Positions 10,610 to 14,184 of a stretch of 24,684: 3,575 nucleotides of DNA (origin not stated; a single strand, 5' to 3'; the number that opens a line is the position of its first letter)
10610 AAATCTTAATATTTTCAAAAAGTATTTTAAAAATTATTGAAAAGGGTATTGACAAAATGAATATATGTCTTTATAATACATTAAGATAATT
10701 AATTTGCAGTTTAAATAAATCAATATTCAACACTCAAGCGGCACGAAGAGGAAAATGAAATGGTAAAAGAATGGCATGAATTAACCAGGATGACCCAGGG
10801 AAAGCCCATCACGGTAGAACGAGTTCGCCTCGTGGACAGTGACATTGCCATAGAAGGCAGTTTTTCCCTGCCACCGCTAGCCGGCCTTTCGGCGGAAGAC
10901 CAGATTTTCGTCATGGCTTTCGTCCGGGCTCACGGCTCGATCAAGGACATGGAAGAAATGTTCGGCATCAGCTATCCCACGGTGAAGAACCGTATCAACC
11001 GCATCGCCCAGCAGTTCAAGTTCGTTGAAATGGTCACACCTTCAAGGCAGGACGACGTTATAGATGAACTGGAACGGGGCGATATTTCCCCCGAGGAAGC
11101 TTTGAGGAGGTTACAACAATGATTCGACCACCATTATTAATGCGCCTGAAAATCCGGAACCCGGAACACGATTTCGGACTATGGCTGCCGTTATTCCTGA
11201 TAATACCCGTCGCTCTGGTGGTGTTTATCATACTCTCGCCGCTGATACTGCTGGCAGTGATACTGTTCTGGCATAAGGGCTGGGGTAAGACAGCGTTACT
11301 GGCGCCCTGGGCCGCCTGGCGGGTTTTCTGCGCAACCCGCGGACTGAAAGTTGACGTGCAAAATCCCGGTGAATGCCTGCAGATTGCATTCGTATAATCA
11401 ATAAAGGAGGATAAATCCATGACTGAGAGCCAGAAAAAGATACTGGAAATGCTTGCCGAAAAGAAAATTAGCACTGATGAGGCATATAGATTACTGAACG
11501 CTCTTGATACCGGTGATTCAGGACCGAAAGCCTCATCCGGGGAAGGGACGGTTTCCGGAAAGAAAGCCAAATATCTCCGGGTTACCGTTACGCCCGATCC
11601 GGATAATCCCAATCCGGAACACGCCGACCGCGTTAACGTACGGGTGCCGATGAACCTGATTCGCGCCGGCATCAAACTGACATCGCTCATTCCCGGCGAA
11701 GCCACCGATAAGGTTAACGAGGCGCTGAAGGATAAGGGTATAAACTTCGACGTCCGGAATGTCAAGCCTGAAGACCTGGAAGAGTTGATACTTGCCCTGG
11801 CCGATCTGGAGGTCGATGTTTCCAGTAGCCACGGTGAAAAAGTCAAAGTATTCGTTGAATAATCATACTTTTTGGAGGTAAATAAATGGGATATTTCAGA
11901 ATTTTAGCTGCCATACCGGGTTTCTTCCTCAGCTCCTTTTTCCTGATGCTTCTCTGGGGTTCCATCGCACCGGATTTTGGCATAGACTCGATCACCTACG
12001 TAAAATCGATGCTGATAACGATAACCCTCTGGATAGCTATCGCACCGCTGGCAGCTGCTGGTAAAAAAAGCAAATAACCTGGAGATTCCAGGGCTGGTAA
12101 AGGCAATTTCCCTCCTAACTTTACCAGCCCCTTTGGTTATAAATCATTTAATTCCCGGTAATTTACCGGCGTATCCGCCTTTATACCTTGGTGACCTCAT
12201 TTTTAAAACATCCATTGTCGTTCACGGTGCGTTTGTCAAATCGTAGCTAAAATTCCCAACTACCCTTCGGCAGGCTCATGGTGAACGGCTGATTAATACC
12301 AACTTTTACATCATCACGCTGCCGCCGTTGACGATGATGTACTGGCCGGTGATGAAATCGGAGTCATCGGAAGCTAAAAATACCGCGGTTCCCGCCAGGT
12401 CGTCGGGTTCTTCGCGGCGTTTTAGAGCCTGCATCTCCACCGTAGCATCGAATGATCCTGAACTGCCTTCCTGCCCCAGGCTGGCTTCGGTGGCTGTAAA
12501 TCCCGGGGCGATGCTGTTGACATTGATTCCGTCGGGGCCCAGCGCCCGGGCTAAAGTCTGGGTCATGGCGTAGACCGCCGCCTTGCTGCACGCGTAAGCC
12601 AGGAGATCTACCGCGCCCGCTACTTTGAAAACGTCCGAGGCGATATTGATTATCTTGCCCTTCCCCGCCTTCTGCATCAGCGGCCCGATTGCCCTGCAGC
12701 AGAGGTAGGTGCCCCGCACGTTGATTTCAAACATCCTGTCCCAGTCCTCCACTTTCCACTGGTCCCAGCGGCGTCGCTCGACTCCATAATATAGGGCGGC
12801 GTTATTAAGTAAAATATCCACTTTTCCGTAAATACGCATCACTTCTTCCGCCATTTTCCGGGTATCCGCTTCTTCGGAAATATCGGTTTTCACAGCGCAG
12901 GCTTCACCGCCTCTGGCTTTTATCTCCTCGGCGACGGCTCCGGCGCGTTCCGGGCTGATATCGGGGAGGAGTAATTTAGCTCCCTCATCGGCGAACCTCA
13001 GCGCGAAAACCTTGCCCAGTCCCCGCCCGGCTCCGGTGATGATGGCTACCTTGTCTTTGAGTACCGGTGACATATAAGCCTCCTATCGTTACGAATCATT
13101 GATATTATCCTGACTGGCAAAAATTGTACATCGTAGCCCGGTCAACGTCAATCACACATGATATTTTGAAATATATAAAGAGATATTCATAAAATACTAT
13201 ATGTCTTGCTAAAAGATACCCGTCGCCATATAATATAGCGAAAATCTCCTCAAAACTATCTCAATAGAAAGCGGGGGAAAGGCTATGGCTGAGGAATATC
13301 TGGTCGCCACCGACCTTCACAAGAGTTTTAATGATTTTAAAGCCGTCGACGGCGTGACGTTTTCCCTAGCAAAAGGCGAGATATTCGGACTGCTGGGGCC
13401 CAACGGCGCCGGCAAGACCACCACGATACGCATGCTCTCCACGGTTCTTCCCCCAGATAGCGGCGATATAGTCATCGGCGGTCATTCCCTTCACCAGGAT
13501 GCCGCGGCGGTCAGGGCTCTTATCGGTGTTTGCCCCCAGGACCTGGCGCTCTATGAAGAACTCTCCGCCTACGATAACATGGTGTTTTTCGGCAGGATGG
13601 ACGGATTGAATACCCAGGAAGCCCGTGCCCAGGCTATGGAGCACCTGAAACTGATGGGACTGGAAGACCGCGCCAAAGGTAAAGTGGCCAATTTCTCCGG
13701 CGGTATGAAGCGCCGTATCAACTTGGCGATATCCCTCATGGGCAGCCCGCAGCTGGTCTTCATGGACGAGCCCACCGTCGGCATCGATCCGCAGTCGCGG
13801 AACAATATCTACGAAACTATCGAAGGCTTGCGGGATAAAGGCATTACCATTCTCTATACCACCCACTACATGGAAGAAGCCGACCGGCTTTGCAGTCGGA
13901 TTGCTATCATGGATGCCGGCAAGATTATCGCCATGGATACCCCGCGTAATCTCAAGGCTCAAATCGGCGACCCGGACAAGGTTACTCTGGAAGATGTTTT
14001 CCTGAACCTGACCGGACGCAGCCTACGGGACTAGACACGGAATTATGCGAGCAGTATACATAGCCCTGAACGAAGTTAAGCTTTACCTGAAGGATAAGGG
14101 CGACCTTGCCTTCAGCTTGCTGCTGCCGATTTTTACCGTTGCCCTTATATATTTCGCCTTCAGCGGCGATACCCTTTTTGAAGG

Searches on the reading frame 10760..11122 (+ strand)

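Call 9: search_protein_families(library=pfam, proteins=[window:10760-11122:+], max_evalue=0.01)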
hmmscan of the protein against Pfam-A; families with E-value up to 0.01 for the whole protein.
window:10760-11122:+ (120 aa): 2 families
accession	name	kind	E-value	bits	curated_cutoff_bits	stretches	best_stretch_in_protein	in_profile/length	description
PF09862.15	DUF2089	-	6.3e-18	64.6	33.4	1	43-86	1-44/47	Domain of unknown function (DUF2089)-HTH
PF13518.12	HTH_28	-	0.0054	17.2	25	1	51-82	5-36/52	Helix-turn-helix domain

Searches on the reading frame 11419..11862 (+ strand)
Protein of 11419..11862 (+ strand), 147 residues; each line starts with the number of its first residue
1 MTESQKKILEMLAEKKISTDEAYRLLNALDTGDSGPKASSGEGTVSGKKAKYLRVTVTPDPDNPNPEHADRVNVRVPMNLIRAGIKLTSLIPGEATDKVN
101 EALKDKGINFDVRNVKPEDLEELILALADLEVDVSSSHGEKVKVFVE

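Call 9: search_protein_families(library=pfam, proteins=[window:11419-11862:+], max_evalue=0.01)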
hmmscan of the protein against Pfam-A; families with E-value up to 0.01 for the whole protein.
window:11419-11862:+ (147 aa): 2 families
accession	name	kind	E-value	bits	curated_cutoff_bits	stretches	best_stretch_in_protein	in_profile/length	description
PF22746.1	SHOCT-like_DUF2089-C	-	1.9e-07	30.8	27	1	6-33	4-31/32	SHOCT-like domain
PF02637.23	GatB_Yqey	-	0.0042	17.4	27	0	97-130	22-55/148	GatB domain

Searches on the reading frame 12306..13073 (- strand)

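Call 9: search_protein_families(library=pfam, proteins=[window:12306-13073:-], max_evalue=0.01)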
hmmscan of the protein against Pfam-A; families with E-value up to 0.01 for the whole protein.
window:12306-13073:- (255 aa): 3 families
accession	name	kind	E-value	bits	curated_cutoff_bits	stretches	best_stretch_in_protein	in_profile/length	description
PF13561.12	adh_short_C2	-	2.3e-58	198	27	1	14-251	1-234/236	Enoyl-(Acyl carrier protein) reductase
PF00106.31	adh_short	-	4.3e-51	173.6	26.6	1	8-197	1-186/195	short chain dehydrogenase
PF08659.16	KR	-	8.3e-07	29.5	22.6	1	11-174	4-163/180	KR domain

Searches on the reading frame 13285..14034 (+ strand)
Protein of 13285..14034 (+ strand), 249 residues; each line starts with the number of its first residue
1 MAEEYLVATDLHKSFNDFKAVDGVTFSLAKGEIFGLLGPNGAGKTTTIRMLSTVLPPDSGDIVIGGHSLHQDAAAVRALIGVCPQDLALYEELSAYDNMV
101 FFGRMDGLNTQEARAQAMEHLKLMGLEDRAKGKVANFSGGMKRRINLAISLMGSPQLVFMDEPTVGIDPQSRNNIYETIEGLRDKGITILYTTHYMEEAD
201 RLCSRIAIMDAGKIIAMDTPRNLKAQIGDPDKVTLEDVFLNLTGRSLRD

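Call 9: search_protein_families(library=pfam, proteins=[window:13285-14034:+], max_evalue=0.01)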
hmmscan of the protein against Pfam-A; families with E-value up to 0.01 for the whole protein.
window:13285-14034:+ (249 aa): 7 families
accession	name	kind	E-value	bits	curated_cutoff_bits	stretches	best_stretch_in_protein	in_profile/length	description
PF00005.33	ABC_tran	-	2.6e-32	112.7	25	1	22-164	2-136/137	ABC transporter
PF13304.12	AAA_21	-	1.2e-12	49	27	1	102-194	187-298/304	AAA domain, putative AbiEii toxin, Type IV TA system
PF13476.12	AAA_23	-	0.0015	19.7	27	1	17-55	6-43/201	AAA domain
PF02702.23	KdpD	-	0.0042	17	26.1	0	125-193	54-122/210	Osmosensitive K+ channel His kinase sensor domain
PF13555.12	AAA_29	-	0.0045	17.2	27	1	21-59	12-50/61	P-loop containing region of AAA domain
PF00004.35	AAA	-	0.0055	17.6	21.2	0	36-198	3-113/131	ATPase family associated with various cellular activities (AAA)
PF02463.25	SMC_N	-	0.0057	16.5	40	0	17-53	9-46/220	RecF/RecN/SMC N terminal domain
